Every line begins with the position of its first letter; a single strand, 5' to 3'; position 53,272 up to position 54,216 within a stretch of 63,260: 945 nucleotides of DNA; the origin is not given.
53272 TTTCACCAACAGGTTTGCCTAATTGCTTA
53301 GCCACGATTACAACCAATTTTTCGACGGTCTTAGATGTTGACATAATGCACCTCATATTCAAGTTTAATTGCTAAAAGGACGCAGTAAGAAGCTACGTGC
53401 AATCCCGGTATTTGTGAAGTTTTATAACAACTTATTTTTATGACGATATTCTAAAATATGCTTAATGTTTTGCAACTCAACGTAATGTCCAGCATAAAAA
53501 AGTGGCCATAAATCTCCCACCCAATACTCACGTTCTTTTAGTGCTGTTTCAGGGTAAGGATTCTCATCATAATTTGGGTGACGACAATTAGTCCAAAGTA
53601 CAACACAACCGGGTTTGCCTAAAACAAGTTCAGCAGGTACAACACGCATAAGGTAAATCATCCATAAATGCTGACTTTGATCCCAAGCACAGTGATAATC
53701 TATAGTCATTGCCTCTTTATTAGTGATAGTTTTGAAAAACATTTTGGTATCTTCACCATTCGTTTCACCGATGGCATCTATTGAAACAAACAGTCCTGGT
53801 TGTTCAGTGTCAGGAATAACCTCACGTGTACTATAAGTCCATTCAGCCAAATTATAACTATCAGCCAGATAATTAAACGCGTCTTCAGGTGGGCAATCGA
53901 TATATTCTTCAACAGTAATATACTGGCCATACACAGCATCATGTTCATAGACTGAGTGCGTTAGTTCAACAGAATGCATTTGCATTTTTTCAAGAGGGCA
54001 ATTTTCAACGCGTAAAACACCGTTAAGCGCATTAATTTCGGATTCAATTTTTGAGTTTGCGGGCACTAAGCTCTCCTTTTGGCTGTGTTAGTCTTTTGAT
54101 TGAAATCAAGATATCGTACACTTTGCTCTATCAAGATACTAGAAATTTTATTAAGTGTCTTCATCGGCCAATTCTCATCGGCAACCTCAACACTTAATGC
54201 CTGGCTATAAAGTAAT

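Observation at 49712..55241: Amino-acid dehydrogenase plus ThDP-dependent ALS-like enzyme: a ScyB/ScyA-like keto-acid generating and coupling pair?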

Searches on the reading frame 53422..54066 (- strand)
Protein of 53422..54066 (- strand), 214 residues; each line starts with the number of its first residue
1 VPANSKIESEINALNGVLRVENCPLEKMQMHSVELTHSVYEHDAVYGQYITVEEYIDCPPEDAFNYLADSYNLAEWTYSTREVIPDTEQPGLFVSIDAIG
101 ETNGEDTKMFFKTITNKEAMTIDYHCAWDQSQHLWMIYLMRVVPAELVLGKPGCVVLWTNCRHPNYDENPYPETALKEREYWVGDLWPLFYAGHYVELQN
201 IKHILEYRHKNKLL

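Call 4: search_protein_families(library=pfam, proteins=[window:53422-54066:-], max_evalue=0.01)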
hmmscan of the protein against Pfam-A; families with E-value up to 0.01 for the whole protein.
window:53422-54066:- (214 aa): 0 families

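Call 5: search_protein_families(library=ncbifam, proteins=[window:53422-54066:-], max_evalue=0.01)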
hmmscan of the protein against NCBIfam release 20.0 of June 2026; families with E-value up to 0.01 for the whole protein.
window:53422-54066:- (214 aa): 1 family
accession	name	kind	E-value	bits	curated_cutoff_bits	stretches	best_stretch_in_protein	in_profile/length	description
NF035924.1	scytonem_ScyC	equivalog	3.1e-05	23.5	400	1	52-147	7-96/312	scytonemin biosynthesis cyclase/decarboxylase ScyC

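Call 8: search_solved_structures(query=window:53422-54066:-, max_evalue=10, show_alignments=2)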
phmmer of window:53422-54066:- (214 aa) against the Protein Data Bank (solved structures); distinct sequences matched with E-value up to 10: 4.
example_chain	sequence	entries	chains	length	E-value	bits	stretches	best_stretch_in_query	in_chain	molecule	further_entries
6ipv_A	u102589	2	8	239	9.4e-40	139.8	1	20-209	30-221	CqsB2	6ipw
1nbu_A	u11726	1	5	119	0.91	12.3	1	33-85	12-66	Probable dihydroneopterin aldolase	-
9b2e_A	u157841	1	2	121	0.95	12.2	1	33-85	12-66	7,8-dihydroneopterin aldolase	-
1z9w_A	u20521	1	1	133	1.2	11.9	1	33-85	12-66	Dihydroneopterin aldolase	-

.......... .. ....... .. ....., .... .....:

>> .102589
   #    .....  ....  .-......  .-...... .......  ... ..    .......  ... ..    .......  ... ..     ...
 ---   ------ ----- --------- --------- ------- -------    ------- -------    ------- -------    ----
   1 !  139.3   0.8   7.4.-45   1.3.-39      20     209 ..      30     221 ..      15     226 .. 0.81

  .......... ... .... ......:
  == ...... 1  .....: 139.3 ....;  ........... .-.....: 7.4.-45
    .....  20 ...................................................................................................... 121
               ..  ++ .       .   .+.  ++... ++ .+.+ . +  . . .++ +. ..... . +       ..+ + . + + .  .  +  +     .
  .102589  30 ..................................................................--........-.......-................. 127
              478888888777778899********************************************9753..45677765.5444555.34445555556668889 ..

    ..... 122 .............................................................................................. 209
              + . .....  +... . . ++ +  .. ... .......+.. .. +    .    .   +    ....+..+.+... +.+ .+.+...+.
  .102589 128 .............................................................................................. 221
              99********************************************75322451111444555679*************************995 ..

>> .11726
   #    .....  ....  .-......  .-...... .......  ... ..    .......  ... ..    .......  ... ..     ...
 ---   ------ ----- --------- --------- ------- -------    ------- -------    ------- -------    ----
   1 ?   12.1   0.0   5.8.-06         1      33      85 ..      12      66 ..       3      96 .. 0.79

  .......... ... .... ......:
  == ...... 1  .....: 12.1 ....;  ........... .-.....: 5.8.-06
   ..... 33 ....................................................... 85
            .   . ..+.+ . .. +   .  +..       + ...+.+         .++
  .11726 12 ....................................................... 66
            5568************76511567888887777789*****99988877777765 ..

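Call 18: find_encoding_contigs(protein=window:53422-54066:-, flank=10000, max_places=10)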
Protein window:53422-54066:- (214 aa): 2 contigs read that carry it; 2 places shown.
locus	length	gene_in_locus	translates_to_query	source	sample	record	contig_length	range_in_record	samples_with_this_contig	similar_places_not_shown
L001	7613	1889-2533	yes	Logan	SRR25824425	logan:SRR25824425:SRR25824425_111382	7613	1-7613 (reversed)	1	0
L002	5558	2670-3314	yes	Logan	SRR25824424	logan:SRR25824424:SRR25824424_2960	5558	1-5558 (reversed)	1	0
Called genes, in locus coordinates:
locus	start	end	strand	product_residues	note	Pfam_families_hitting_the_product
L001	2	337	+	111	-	?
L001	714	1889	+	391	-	PF02812:ELFV_dehydrog_N, PF00208:ELFV_dehydrog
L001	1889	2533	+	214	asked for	-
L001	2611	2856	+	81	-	PF00550:PP-binding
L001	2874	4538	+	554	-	PF00501:AMP-binding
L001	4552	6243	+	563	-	PF02776:TPP_enzyme_N, PF00205:TPP_enzyme_M, PF02775:TPP_enzyme_C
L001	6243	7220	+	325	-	PF00355:Rieske, PF19112:VanA_C, PF08417:PaO (weak)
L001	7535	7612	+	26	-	?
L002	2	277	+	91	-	?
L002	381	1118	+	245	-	PF13276:HTH_21, PF00665:rve, PF13683:rve_3, PF13333:rve_2 (weak)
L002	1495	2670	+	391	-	PF02812:ELFV_dehydrog_N, PF00208:ELFV_dehydrog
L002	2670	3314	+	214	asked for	-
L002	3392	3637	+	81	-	PF00550:PP-binding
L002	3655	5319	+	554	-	PF00501:AMP-binding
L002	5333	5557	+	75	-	?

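Call 19: find_homologous_proteins(query=window:53422-54066:-, max_evalue=0.001)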
Query window:53422-54066:- (214 aa): 829 proteins with E <= 0.001 among 896 candidates; the best 120 are listed.
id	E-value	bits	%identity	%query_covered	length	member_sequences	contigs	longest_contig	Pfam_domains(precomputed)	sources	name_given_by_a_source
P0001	2.2e-147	507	100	100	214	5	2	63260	-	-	-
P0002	2.3e-114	399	75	99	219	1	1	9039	-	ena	-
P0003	1.1e-90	321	64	96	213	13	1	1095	-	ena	-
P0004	4.1e-90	319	64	96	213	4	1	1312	-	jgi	jgi:hypothetical protein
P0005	4.2e-89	316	64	97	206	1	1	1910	-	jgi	jgi:hypothetical protein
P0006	5.5e-89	316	63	96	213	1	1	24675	-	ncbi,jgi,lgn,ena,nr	ncbi:MAG TPA: hypothetical protein VKE98_19795 [Gemmataceae bacterium]|nr:hypothetical protein [Gemm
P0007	4.8e-88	313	63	96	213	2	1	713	-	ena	-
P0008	1.9e-87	311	64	96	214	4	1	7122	-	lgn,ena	-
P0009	2.0e-87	310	63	96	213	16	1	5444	-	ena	-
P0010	1.5e-86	308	64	96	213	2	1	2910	-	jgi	jgi:hypothetical protein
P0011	1.7e-86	307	63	98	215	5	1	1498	-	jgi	jgi:hypothetical protein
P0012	3.1e-86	307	64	96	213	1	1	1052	-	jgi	jgi:hypothetical protein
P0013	7.6e-86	305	60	98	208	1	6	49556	-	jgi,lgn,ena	-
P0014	1.1e-85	305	64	95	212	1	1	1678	PF10604.16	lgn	-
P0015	1.2e-85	305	63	96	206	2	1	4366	-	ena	-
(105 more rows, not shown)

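Call 21: find_related_loci(query=A1, collection=genome_contigs, flank=10000)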
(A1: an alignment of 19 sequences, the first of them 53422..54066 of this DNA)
Query A1 (214 aa) in genome_contigs; peptide patterns used: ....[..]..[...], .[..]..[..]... (x = any residue, [..] = any of these).
600 stretches matched a pattern (row limit reached: there are more); 599 encode a relative of the query (tblastn E <= 1e-3); the best 80 are kept; 80 distinct loci.
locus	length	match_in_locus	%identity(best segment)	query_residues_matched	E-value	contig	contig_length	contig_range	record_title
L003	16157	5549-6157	60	7-213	2e-86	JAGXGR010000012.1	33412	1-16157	MAG: Legionella sp. isolate LH_M43 k141_248853, whole genome shotgun sequence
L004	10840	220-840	59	5-213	2e-86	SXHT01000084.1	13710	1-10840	MAG: Planctomycetaceae bacterium isolate F1-120-MAGs029 F1-120__c215263, whole genome shotgun sequence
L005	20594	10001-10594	60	11-213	8e-86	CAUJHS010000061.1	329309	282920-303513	MAG: Planctomycetota bacterium isolate KLAP214 genome assembly, contig: KLAP214_72099, whole genome shotgun sequence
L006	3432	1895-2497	61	8-213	1e-83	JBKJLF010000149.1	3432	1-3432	MAG: Burkholderiaceae bacterium isolate ant_bin.273 k117_4123570, whole genome shotgun sequence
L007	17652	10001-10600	57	9-213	9e-83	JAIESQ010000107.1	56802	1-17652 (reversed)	MAG: Pirellulales bacterium isolate co.spades.METABAT.2.5kb_062 c_000000443328, whole genome shotgun sequence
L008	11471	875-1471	61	10-213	2e-81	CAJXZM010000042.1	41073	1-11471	MAG TPA_asm: uncultured Gammaproteobacteria bacterium isolate SRR3580189_bin.53_MetaBAT_v2.12.1_MAG genome assembly, con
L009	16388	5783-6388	58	7-213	5e-81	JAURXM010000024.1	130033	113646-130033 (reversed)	MAG: Aquabacterium sp. isolate E10_maxbin.049_sub E10_k141_251495, whole genome shotgun sequence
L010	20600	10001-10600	57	9-213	8e-81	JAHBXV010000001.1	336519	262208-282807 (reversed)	MAG: Planctomycetaceae bacterium isolate ACE_PLA28 PLA28_1, whole genome shotgun sequence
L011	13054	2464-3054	58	10-213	1e-80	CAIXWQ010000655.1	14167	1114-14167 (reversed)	MAG: uncultured delta proteobacterium isolate MJ-time_bin-4440 genome assembly, contig: bin-4440:0655/1422, whole genome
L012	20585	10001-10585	58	10-209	1e-79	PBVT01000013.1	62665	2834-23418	MAG: Myxococcales bacterium isolate RS415 26943, whole genome shotgun sequence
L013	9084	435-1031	55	10-213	1e-78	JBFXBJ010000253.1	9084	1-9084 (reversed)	MAG: Planctomycetaceae bacterium isolate CA_2019_TPBS_43 NODE_29602_length_9084_cov_3.346321_TPBS, whole genome shotgun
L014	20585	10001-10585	59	14-213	4e-78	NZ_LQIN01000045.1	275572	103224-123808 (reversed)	Mycobacterium sp. IS-3022 GCID_NTM_00007_NODE_5.ctg_1, whole genome shotgun sequence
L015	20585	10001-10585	58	14-213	2e-77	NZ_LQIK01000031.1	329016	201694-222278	Mycobacterium sp. GA-0227b GCID_NTM_00004_NODE_6.ctg_1, whole genome shotgun sequence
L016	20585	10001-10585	58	14-213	1e-77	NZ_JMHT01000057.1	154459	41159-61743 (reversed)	Mycobacterium sp. ST-F2 ST-F2_SZAMPI034100-13_1_(paired)_contig_57, whole genome shotgun sequence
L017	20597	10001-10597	56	12-213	4e-77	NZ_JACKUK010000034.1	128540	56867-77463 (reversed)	Mycobacterium barrassiae strain CCUG 50398 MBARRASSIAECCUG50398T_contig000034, whole genome shotgun sequence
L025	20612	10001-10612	54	5-213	2e-76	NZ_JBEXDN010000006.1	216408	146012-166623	Streptomyces sp. NPDC005526 NPDC005526_289_D6.ctg-0006, whole genome shotgun sequence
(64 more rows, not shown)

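Call 26: search_protein_families(library=pfam, proteins=[L003:3-1550:+, L003:1552-2685:+, L003:3201-4238:+, L003:4274-5503:+, L003:6190-7191:+, L003:9260-10573:+, L003:10858-12036:+, L003:12090-13403:+, L003:13751-15460:+, L003:2883-3161:-], max_evalue=0.001)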
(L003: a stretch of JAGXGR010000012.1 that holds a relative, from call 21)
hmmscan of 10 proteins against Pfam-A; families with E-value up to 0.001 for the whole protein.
L003:3-1550:+ (515 aa): 3 families
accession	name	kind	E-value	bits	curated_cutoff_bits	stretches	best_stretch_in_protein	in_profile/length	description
PF00005.33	ABC_tran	-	4.1e-35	121.8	25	1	296-445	1-137/137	ABC transporter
PF00664.28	ABC_membrane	-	5.3e-23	82.5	28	1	5-226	44-267/274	ABC transporter transmembrane region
PF02463.25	SMC_N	-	1.3e-06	28.5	40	1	415-488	135-211/220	RecF/RecN/SMC N terminal domain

L003:1552-2685:+ (377 aa): 3 families
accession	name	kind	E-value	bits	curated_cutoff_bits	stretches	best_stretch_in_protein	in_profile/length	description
PF13437.12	HlyD_3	-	5.5e-21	75.7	22.2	1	225-343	1-105/106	HlyD family secretion protein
PF16576.10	HlyD_D23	-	2.9e-13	50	30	1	49-304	18-184/214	Barrel-sandwich domain of CusB or HlyD membrane-fusion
PF13533.13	Biotin_lipoyl_2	-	6.4e-06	26.3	29.8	1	58-82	8-32/32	Biotin-lipoyl like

L003:3201-4238:+ (345 aa): 7 families
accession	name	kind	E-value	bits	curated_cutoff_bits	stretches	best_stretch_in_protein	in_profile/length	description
PF00891.24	Methyltransf_2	-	2.3e-13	50.4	22.3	1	176-325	63-210/210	O-methyltransferase domain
PF08242.18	Methyltransf_12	-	1.3e-06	29.4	30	1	180-276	1-97/98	Methyltransferase domain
PF13489.12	Methyltransf_23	-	2.2e-05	24.7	27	1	159-326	6-161/164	Methyltransferase domain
PF13649.12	Methyltransf_25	-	5.2e-05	24.3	27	1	180-275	2-97/97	Methyltransferase domain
PF01739.24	CheR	-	6.4e-05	22.9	27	1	225-279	118-173/195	CheR methyltransferase, SAM binding domain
PF05175.20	MTS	-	0.00014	22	23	1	170-280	27-139/170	Methyltransferase small domain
PF08100.18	Dimerisation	-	0.00027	21.1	25.6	1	19-90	3-76/93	O-methyltransferase dimerisation domain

L003:4274-5503:+ (409 aa): 2 families
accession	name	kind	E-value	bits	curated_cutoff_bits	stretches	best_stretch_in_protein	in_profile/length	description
PF00208.27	ELFV_dehydrog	-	2.3e-14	54.2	23.4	1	163-390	16-224/241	Glutamate/Leucine/Phenylalanine/Valine dehydrogenase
PF02812.23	ELFV_dehydrog_N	-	6.1e-14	52.3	25.3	1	12-113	19-124/129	Glu/Leu/Phe/Val dehydrogenase, dimerisation domain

L003:6190-7191:+ (333 aa): 3 families
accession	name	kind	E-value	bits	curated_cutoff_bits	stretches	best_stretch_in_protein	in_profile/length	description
PF08541.16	ACP_syn_III_C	-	2.7e-20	72.7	26.6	1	240-330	1-90/90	3-Oxoacyl-[acyl-carrier-protein (ACP)] synthase III C terminal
PF08545.16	ACP_syn_III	-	3.8e-08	33.6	24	1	111-183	5-75/80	3-Oxoacyl-[acyl-carrier-protein (ACP)] synthase III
PF08392.18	FAE1_CUT1_RppA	-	4.4e-05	23.4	27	1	40-149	73-181/290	FAE1/Type III polyketide synthase-like protein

L003:9260-10573:+ (437 aa): 1 family
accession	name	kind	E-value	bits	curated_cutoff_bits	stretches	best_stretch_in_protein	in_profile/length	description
PF00067.27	p450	-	2.5e-67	228.1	22.8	1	13-416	16-445/462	Cytochrome P450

L003:10858-12036:+ (392 aa): 1 family
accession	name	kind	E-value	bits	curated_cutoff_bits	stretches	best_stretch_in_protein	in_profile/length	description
PF05150.18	Legionella_OMP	-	1.2e-50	172.4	25.4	1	57-390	11-280/281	Legionella pneumophila major outer membrane protein precursor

L003:12090-13403:+ (437 aa): 2 families
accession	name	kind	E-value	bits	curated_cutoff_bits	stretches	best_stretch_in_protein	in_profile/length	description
PF10282.15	Lactonase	-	1.7e-24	87.2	21.7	2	148-231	248-331/344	Lactonase, 7-bladed beta-propeller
PF08450.18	SGL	-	2.4e-08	34.4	26.3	0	237-305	132-202/246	SMP-30/Gluconolactonase/LRE-like region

L003:13751-15460:+ (569 aa): 5 families
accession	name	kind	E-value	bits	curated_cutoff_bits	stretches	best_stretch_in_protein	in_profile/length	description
PF12796.13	Ank_2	-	1.8e-09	38.4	27.3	0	142-187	39-89/90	Ankyrin repeats (3 copies)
PF13637.12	Ank_4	-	2.5e-08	34.4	22.7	0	29-59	19-49/50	Ankyrin repeats (many copies)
PF13857.12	Ank_5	-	1e-06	29.4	27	0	151-183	9-41/56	Ankyrin repeats (many copies)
PF13606.12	Ank_3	-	2.1e-06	28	22.3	0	158-185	2-29/30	Ankyrin repeat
PF00023.36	Ank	-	3.3e-06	27.5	21.1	0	157-188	1-32/33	Ankyrin repeat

L003:2883-3161:- (92 aa): 0 families

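Call 27: search_protein_families(library=pfam, proteins=[L009:1612-3096:+, L009:3093-4589:+, L009:4558-5706:-, L009:6321-7433:+, L009:9157-9954:-, L009:9960-10751:-, L014:10619-11629:+, L014:11611-12696:+, L014:7345-8187:+, L014:6093-6893:+], max_evalue=0.001)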
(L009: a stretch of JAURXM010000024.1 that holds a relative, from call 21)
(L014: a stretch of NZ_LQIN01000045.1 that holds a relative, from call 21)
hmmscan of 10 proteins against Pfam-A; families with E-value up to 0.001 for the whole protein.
L009:1612-3096:+ (494 aa): 1 family
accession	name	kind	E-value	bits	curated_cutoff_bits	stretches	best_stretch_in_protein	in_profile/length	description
PF01425.27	Amidase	-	5.3e-142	474.4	27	1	31-474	3-445/445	Amidase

L009:3093-4589:+ (498 aa): 2 families
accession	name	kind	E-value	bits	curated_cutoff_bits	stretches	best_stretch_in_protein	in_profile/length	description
PF02934.20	GatB_N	-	4.7e-111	370.9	23.4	1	16-303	1-277/277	GatB/GatE catalytic domain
PF02637.23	GatB_Yqey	-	5.4e-48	163.1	27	1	343-497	2-148/148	GatB domain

L009:4558-5706:- (382 aa): 3 families
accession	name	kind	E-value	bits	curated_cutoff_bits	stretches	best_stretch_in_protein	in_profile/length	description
PF12625.12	Arabinose_bd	-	6.5e-33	114.8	27.6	1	48-234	1-183/185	Arabinose-binding domain of AraC transcription regulator, N-term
PF12833.13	HTH_18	-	4.6e-16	59.3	33.6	1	288-363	2-78/80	Helix-turn-helix domain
PF00165.29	HTH_AraC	-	1.6e-08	34.9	26.6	1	328-363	7-41/42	Bacterial regulatory helix-turn-helix proteins, AraC family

L009:6321-7433:+ (370 aa): 3 families
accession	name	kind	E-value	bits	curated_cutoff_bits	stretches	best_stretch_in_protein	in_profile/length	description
PF08541.16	ACP_syn_III_C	-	4e-17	62.6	26.6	1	275-364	2-90/90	3-Oxoacyl-[acyl-carrier-protein (ACP)] synthase III C terminal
PF08392.18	FAE1_CUT1_RppA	-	0.00041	20.2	27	0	71-176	70-174/290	FAE1/Type III polyketide synthase-like protein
PF08545.16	ACP_syn_III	-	0.0005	20.4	24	1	144-211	4-67/80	3-Oxoacyl-[acyl-carrier-protein (ACP)] synthase III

L009:9157-9954:- (265 aa): 0 families

L009:9960-10751:- (263 aa): 2 families
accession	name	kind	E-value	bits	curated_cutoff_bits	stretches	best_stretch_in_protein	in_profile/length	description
PF00561.26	Abhydrolase_1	-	2.1e-16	60.8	25.8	1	21-146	2-129/245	alpha/beta hydrolase fold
PF12697.13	Abhydrolase_6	-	2e-11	45.4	26.3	1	22-254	1-215/217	Alpha/beta hydrolase family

L014:10619-11629:+ (336 aa): 2 families
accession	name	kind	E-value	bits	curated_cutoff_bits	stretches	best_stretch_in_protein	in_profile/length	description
PF08541.16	ACP_syn_III_C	-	2.9e-21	75.9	26.6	1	242-332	1-90/90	3-Oxoacyl-[acyl-carrier-protein (ACP)] synthase III C terminal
PF08545.16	ACP_syn_III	-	1.5e-09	38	24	1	112-190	4-80/80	3-Oxoacyl-[acyl-carrier-protein (ACP)] synthase III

L014:11611-12696:+ (361 aa): 1 family
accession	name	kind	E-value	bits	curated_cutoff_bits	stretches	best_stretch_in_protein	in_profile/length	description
PF00155.27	Aminotran_1_2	-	1.3e-47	163.2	19.7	1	27-344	3-360/361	Aminotransferase class I and II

L014:7345-8187:+ (280 aa): 1 family
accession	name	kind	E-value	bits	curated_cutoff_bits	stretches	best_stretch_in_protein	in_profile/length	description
PF13490.11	zf-HC2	-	3.4e-07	30.7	22.2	1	61-86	10-35/35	Putative zinc-finger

L014:6093-6893:+ (266 aa): 1 family
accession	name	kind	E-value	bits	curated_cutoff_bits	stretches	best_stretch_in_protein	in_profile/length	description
PF00557.29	Peptidase_M24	-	3.1e-40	138.6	23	1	22-256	2-208/208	Metallopeptidase family M24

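Call 39: find_encoding_contigs(protein=P0002, flank=10000, max_places=3)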
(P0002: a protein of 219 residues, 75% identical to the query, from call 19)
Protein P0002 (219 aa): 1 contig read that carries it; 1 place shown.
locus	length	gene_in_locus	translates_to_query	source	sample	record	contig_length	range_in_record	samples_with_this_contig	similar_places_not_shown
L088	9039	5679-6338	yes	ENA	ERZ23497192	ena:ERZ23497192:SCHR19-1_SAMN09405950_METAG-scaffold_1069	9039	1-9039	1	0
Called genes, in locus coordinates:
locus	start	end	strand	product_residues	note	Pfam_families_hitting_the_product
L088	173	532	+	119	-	-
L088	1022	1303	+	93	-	PF01527:HTH_Tnp_1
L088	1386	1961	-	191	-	-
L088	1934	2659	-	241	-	-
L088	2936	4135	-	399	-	-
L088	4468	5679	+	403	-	PF02812:ELFV_dehydrog_N, PF00208:ELFV_dehydrog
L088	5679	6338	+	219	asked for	-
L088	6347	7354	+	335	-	PF08545:ACP_syn_III (weak), PF08541:ACP_syn_III_C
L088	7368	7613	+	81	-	PF00550:PP-binding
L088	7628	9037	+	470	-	?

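Call 49: search_protein_families(library=ncbifam, alignment_id=A1, max_evalue=0.01)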
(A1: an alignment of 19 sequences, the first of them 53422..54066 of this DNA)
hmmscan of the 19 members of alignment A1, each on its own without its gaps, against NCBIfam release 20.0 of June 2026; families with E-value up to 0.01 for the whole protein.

A. member 1, window:53422-54066:- (214 aa): 1 family
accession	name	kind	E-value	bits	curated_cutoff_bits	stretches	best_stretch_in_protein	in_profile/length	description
NF035924.1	scytonem_ScyC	equivalog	3.1e-05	23.5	400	1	52-147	7-96/312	scytonemin biosynthesis cyclase/decarboxylase ScyC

B. families by the number of members that match (of 19 scanned): 1 family
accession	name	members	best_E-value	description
NF035924.1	scytonem_ScyC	18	1.1e-06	scytonemin biosynthesis cyclase/decarboxylase ScyC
